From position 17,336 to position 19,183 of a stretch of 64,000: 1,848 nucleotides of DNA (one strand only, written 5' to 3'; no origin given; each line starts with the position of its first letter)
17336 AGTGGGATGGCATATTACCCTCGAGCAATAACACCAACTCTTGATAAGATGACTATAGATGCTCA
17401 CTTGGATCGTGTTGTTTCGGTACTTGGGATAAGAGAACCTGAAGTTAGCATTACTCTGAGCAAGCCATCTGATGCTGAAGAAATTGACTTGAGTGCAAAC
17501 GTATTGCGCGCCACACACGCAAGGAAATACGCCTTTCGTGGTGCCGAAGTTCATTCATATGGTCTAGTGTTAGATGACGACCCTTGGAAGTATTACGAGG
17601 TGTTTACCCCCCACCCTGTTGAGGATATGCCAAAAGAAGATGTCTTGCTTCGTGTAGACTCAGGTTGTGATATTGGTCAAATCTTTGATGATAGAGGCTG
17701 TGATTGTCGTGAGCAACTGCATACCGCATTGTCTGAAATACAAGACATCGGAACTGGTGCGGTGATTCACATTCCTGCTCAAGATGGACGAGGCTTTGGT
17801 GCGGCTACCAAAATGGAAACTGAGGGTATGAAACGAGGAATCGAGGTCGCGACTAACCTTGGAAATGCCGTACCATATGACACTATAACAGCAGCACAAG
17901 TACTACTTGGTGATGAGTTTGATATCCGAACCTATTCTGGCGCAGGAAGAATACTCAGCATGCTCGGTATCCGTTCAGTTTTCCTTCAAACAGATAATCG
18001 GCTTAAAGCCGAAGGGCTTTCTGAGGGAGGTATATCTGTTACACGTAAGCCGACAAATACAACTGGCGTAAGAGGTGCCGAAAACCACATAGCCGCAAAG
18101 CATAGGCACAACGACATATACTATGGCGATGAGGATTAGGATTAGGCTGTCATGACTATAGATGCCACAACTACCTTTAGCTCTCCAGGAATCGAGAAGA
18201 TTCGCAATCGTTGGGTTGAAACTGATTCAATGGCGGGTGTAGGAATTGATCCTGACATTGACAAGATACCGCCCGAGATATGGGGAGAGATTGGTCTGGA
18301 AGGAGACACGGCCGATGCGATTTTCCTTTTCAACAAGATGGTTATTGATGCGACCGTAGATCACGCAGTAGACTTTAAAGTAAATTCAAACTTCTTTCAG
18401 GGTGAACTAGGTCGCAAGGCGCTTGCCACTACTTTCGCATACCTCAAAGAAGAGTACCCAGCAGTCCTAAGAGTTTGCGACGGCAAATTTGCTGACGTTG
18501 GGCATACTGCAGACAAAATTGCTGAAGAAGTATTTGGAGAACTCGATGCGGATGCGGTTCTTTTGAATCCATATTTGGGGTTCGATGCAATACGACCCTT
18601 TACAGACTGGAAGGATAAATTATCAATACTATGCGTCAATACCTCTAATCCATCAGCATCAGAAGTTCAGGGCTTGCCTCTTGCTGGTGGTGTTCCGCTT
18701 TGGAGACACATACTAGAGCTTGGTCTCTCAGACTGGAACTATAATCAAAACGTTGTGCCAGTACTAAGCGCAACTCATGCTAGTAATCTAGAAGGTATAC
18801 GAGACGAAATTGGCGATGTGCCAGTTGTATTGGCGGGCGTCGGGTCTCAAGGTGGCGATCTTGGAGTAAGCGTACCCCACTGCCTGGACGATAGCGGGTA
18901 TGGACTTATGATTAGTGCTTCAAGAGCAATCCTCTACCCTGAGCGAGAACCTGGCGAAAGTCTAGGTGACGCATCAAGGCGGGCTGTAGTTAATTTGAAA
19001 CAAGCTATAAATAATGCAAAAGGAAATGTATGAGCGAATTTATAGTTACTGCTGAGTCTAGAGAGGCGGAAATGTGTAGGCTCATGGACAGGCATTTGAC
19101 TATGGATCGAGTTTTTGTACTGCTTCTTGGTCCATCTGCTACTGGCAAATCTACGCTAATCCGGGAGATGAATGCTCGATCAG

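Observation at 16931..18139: GTP-cyclohydrolase-II-like enzyme with a 190-aa unknown N-domain and a possibly altered active site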

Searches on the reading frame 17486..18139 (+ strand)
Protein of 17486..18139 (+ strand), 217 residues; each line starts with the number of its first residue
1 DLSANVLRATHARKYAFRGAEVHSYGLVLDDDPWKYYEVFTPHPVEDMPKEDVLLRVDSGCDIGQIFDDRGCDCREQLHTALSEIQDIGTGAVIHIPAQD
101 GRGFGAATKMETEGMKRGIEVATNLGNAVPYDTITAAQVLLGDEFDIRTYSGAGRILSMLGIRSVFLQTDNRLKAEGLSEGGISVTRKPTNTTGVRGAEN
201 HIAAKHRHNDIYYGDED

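Call 56: search_dna_similar(query=window:17486-18139:+, collection=plasmids, mode=protein, max_evalue=0.00001, max_rows=40, rows=spread)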
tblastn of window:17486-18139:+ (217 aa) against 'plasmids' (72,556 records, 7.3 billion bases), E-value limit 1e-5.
Records with a match: 180; places in all: 190; records where one place covers at least 80% of the query: 0.
Best place of each record, by identity: <60% 180.
By first word of the organism name: Rhizobium 42; Agrobacterium 15; Rhodococcus 15; Mycetohabitans 9; Bacillus 8; Lactiplantibacillus 7; Streptomyces 6; Enterococcus 5; Acinetobacter 5; Priestia 5; and 44 more.
By predicted mobility (MOB-suite, as given by PLSDB): non-mobilizable 94; conjugative 51; mobilizable 35.
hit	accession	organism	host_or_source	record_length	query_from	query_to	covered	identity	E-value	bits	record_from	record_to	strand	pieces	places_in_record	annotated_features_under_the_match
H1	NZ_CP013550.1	Rhizobium phaseoli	Phaseolus vulgaris,Whole ...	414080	50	213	76%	35.4%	3e-14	78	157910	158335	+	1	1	bifunctional 3,4-dihydroxy-2-butanone-4-phosphate synthase/GTP ...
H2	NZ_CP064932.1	Rhizobium phaseoli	Phaseolus vulgaris,single cell,soil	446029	50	213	76%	35.4%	3e-14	78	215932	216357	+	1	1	bifunctional 3,4-dihydroxy-2-butanone-4-phosphate synthase/GTP ...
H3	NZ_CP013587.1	Rhizobium phaseoli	Phaseolus vulgaris,Whole ...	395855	50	213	76%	35.4%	3e-14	78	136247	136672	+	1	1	bifunctional 3,4-dihydroxy-2-butanone-4-phosphate synthase/GTP ...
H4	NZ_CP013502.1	Rhizobium esperanzae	Phaseolus vulgaris,Whole ...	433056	50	213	76%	35.4%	3e-14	78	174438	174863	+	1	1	bifunctional 3,4-dihydroxy-2-butanone-4-phosphate synthase/GTP ...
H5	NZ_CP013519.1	Rhizobium sp. N113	Phaseolus vulgaris,Whole ...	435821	50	213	76%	35.4%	3e-14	78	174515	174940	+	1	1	bifunctional 3,4-dihydroxy-2-butanone-4-phosphate synthase/GTP ...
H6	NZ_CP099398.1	Rhizobium sp. Pop5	Phaseolus vulgaris,Cell culture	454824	50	213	76%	35.4%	3e-14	78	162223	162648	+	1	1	bifunctional 3,4-dihydroxy-2-butanone-4-phosphate synthase/GTP ...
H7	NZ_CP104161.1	Rhizobium sp. CB3060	Leucaena leucocephala,cell culture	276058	54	190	63%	40.1%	2e-12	73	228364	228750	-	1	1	GTP cyclohydrolase II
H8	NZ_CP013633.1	Rhizobium sp. N324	Phaseolus vulgaris,Whole ...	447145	50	190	65%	38.3%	1e-14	79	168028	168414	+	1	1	bifunctional 3,4-dihydroxy-2-butanone-4-phosphate synthase/GTP ...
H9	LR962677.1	Enterococcus faecalis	-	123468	50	207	73%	33.8%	5e-15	80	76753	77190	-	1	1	record has no annotation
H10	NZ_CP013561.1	Rhizobium phaseoli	Phaseolus vulgaris,Whole ...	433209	50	190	65%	37.6%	7e-14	77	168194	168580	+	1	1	bifunctional 3,4-dihydroxy-2-butanone-4-phosphate synthase/GTP ...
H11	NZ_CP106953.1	Eleftheria terrae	soil sample,soil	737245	54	205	70%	34.9%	8e-11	68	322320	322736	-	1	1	GTP cyclohydrolase II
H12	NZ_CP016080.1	Mesorhizobium loti NZP2037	Lotus,cell culture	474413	34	206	80%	30.0%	7e-11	68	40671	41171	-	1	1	bifunctional 3,4-dihydroxy-2-butanone-4-phosphate synthase/GTP ...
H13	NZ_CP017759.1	Cupriavidus necator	whole organism,soil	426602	53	192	65%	36.6%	1e-11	70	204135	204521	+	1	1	ribA: GTP cyclohydrolase II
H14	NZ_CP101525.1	Burkholderia arboris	mixed culture,soil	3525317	50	217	77%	30.2%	6e-10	65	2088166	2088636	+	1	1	none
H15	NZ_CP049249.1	Rhizobium rhizoryzae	cell culture,soil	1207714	53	202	69%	33.6%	1e-7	59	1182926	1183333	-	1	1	none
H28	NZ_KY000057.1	Agrobacterium fabrum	-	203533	55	186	61%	35.1%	3e-12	72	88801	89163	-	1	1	hypothetical protein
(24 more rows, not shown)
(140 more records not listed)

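Call 57: get_annotated_region(hit=H28, flank=5000)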
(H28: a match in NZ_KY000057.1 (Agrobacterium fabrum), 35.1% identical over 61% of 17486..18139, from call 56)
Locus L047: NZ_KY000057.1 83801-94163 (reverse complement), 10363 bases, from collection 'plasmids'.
description: Agrobacterium fabrum strain CFBP5505 plasmid pTi_CFBP5505, complete sequence
organism: Agrobacterium fabrum (NCBI taxid 1176649)
taxonomy: Bacteria; Pseudomonadota; Alphaproteobacteria; Hyphomicrobiales; Rhizobiaceae; Agrobacterium; Agrobacterium fabrum
host: -; source: -; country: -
typing (MOB-suite, as given by PLSDB): non-mobilizable; replicon rep_cluster_490; mating-pair formation MPF_T
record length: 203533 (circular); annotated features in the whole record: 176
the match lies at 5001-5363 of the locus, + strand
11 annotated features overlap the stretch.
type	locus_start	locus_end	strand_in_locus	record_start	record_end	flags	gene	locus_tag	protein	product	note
CDS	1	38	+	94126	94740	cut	-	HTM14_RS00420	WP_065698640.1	LysE family translocator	-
CDS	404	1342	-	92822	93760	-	-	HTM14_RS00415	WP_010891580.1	hypothetical protein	-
CDS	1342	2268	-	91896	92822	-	-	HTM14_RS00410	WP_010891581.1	ArdC family protein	-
CDS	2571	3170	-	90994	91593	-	-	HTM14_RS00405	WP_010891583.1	hypothetical protein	-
CDS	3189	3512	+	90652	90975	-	-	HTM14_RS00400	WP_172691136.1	hypothetical protein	-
CDS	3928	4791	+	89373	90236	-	-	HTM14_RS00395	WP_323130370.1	sulfatase-like hydrolase/transferase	-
CDS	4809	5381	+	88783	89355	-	-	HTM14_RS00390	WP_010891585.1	hypothetical protein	-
CDS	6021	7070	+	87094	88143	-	-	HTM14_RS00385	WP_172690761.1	hypothetical protein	-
CDS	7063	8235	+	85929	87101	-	-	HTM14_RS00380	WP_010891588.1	MFS transporter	GO:0055085 - transmembrane transport [Evidence IEA]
CDS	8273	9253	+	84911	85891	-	-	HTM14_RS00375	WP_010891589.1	hypothetical protein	-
CDS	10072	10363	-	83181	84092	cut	-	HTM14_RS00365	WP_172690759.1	LysR family transcriptional regulator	GO:0006355 - regulation of DNA-templated transcription [Evidence IEA]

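Call 58: get_annotated_region(hit=H7, flank=4000)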
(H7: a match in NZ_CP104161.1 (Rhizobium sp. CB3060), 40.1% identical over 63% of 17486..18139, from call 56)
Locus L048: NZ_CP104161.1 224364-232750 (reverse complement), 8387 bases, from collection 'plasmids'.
description: Rhizobium sp. CB3060 plasmid pCB3060_3, complete sequence
organism: Rhizobium sp. CB3060 (NCBI taxid 3138255)
taxonomy: Bacteria; Pseudomonadota; Alphaproteobacteria; Hyphomicrobiales; Rhizobiaceae; Rhizobium; Rhizobium sp. CB3060
host: -; source: Leucaena leucocephala,cell culture; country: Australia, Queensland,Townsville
typing (MOB-suite, as given by PLSDB): non-mobilizable; mating-pair formation MPF_T
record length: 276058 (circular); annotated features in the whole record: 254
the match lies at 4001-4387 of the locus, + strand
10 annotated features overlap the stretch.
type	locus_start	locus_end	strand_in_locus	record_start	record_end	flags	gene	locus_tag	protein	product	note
CDS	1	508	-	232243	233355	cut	-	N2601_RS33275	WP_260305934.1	hypothetical protein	-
CDS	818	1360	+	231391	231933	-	-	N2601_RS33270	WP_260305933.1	DUF4231 domain-containing protein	-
CDS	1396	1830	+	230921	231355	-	-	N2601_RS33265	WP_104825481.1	transposase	GO:0006313 - DNA transposition [Evidence IEA]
CDS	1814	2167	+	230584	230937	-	tnpB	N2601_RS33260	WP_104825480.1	IS66 family insertion sequence element accessory protein TnpB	-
CDS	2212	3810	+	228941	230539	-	-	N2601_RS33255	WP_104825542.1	IS66 family transposase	-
CDS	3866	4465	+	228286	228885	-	-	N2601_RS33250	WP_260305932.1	GTP cyclohydrolase II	-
CDS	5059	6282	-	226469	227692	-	-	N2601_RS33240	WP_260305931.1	hypothetical protein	-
CDS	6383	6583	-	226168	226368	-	-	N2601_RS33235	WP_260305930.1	hypothetical protein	-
CDS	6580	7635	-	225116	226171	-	ligD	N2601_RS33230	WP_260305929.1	non-homologous end-joining DNA ligase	GO:0006310 - DNA recombination [Evidence IEA]; GO:0006281 - DNA repair [Evidence IEA]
CDS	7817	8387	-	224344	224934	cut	-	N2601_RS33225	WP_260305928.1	SOS response-associated peptidase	GO:0018142 - obsolete protein-DNA covalent cross-linking [Evidence IEA]; GO:0009432 - SOS response [Evidence IEA]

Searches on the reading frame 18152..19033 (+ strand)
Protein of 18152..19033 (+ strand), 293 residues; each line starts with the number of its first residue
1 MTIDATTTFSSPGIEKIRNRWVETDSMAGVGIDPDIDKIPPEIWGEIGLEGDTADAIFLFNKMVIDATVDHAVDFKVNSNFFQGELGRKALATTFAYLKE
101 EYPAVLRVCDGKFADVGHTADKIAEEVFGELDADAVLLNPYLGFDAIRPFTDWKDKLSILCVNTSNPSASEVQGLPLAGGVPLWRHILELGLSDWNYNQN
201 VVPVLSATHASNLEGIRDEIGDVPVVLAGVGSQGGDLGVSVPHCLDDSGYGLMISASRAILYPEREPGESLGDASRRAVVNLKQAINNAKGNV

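Call 3: search_protein_families(library=pfam, proteins=[window:18152-19033:+], max_evalue=0.01)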
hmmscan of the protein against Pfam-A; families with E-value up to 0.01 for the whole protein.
window:18152-19033:+ (293 aa): 1 family
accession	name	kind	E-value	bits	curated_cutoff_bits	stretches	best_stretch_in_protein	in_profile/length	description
PF00215.30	OMPdecase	-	2e-11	44.7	27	1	70-262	24-210/221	Orotidine 5'-phosphate decarboxylase / HUMPS family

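Call 4: search_protein_families(library=ncbifam, proteins=[window:18152-19033:+], max_evalue=0.01)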
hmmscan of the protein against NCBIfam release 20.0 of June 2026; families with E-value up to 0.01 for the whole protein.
window:18152-19033:+ (293 aa): 3 families
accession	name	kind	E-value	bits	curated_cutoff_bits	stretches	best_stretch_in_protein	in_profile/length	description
TIGR02127.1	pyrF_sub2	equivalog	1.7e-41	142.2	110.6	1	16-265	4-252/261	orotidine-5'-phosphate decarboxylase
NF004034.0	PRK05500.1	equivalog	8.5e-22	77.4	656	1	15-263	5-244/478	bifunctional orotidine-5'-phosphate decarboxylase/orotate phosphoribosyltransferase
NF010386.0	PRK13813.1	equivalog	2.5e-06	27.2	208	1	108-237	58-179/216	orotidine 5'-phosphate decarboxylase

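Call 10: search_protein_families(library=phrogs, proteins=[window:18152-19033:+], max_evalue=0.001)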
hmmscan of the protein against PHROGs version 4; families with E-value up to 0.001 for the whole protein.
window:18152-19033:+ (293 aa): 0 families

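Call 36: search_solved_structures(query=window:18152-19033:+, max_evalue=0.001, show_alignments=3)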
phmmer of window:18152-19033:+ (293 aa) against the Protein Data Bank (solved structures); distinct sequences matched with E-value up to 0.001: 14.
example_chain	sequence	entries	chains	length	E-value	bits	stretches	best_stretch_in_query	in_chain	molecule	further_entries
3qw3_A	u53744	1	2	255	6.8e-24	87.9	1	53-261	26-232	Orotidine-5-phosphate decarboxylase/orotate phosphoribosyltransferase, putative (Ompdcase-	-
3qw4_B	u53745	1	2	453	2.3e-23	86.2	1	53-261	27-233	UMP synthase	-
4mjz_A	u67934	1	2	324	4.3e-22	82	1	22-177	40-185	Orotidine 5'-phosphate decarboxylase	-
3r89_A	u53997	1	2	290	3.1e-20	75.9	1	22-280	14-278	Orotidine 5'-phosphate decarboxylase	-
3v75_A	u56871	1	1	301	1.7e-10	43.9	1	30-235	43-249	Orotidine 5'-phosphate decarboxylase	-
2f84_A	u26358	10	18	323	1.1e-08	38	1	57-261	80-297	orotidine monophosphate decarboxylase | Orotidine-monophosphate-decarboxylase | Orotidine 5'-phosphate decarboxylase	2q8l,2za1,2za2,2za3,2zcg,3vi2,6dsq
2aqw_A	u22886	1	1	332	1.1e-08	38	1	62-267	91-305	putative orotidine-monophosphate-decarboxylase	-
2q8z_A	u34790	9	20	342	1.3e-08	37.8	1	57-261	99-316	Orotidine-monophosphate-decarboxylase | Orotidine 5' monophosphate decarboxylase | Orotidine 5'-phosphate decarboxylase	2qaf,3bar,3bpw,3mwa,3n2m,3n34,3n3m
2fds_A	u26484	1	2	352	1.4e-08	37.7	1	62-263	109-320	orotidine-monophosphate-decarboxylase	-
2ffc_A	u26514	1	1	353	2.8e-06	30.1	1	62-260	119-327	orotidine 5-monophosphate decarboxylase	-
2guu_A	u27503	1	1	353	3.4e-06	29.8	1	62-260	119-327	ODcase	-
4lui_A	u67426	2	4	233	1.6e-05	27.6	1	108-267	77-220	Orotidine 5'-phosphate decarboxylase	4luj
3nq6_A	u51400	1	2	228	0.00031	23.4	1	108-240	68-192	Orotidine 5'-phosphate decarboxylase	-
3nq7_A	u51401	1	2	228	0.00052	22.7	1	108-240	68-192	Orotidine 5'-phosphate decarboxylase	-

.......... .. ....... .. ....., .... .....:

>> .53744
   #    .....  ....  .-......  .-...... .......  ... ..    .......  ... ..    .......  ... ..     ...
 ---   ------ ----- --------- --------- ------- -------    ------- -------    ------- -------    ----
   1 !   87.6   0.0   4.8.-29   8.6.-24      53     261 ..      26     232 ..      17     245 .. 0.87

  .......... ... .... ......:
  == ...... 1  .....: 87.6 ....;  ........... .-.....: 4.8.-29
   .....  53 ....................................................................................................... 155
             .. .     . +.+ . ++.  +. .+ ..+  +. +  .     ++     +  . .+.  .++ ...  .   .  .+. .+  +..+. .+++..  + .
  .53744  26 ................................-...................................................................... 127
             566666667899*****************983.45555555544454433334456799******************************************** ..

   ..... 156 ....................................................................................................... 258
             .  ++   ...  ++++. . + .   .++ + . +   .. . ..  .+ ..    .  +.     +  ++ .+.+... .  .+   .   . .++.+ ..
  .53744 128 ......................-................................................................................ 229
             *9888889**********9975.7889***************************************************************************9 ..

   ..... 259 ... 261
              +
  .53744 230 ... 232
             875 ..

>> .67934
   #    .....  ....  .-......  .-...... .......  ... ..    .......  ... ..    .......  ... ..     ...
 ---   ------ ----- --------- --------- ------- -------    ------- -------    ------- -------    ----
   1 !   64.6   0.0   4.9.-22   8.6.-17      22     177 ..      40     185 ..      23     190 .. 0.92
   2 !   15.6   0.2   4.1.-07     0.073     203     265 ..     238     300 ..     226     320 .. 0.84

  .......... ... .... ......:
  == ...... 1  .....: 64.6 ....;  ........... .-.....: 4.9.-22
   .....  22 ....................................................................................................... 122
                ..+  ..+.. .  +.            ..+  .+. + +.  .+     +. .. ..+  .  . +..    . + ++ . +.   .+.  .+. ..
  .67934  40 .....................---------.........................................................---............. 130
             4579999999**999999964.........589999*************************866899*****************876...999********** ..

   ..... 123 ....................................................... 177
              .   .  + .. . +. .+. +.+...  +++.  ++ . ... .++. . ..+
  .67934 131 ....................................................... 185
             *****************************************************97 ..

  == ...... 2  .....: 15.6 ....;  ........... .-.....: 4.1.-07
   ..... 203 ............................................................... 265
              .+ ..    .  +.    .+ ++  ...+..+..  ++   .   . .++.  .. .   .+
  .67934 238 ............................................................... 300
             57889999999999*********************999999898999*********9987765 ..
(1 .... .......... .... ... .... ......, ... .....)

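Call 37: search_protein_families(library=padloc, proteins=[window:18152-19033:+], max_evalue=0.01)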
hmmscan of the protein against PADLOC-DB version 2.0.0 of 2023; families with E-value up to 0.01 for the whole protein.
window:18152-19033:+ (293 aa): 0 families

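Call 91: find_homologous_proteins(query=window:18152-19033:+, max_evalue=1e-10)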
Query window:18152-19033:+ (293 aa): 166 proteins with E <= 1e-10 among 2738 candidates; the best 120 are listed.
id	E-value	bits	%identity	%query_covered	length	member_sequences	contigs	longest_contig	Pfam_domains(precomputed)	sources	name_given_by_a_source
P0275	1.6e-185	633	96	100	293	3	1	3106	PF00215.31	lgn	-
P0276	2.4e-138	478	73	99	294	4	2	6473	PF00215.31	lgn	-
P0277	4.8e-136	471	70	98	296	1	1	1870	PF00215.31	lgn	-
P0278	1.2e-132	460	69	97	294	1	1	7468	PF00215.31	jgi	-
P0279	2.4e-132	459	70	96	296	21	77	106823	PF00215.31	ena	-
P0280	2.6e-131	455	68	99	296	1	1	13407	PF00215.31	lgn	-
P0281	6.3e-131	454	71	95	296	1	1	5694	PF00215.31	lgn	-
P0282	7.0e-131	454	69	97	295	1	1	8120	PF00215.31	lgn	-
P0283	7.2e-131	454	70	98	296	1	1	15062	PF00215.31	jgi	jgi:orotidine-5'-phosphate decarboxylase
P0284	7.7e-131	454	70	96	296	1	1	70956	PF00215.31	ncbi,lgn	ncbi:MAG: orotidine-5'-phosphate decarboxylase [Candidatus Saccharimonadales bacterium]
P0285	7.9e-131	454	70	96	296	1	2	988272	PF00215.31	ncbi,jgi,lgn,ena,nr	ncbi:orotidine-5'-phosphate decarboxylase [Candidatus Saccharibacteria bacterium]|jgi:orotidine-5'-p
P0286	8.0e-131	454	69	96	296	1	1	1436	PF00215.31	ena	-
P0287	9.8e-131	454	70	97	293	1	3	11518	PF00215.31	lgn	-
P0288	1.1e-130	453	70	96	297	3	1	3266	PF00215.31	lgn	-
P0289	1.2e-130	453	69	97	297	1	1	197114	PF00215.31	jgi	jgi:orotidine-5'-phosphate decarboxylase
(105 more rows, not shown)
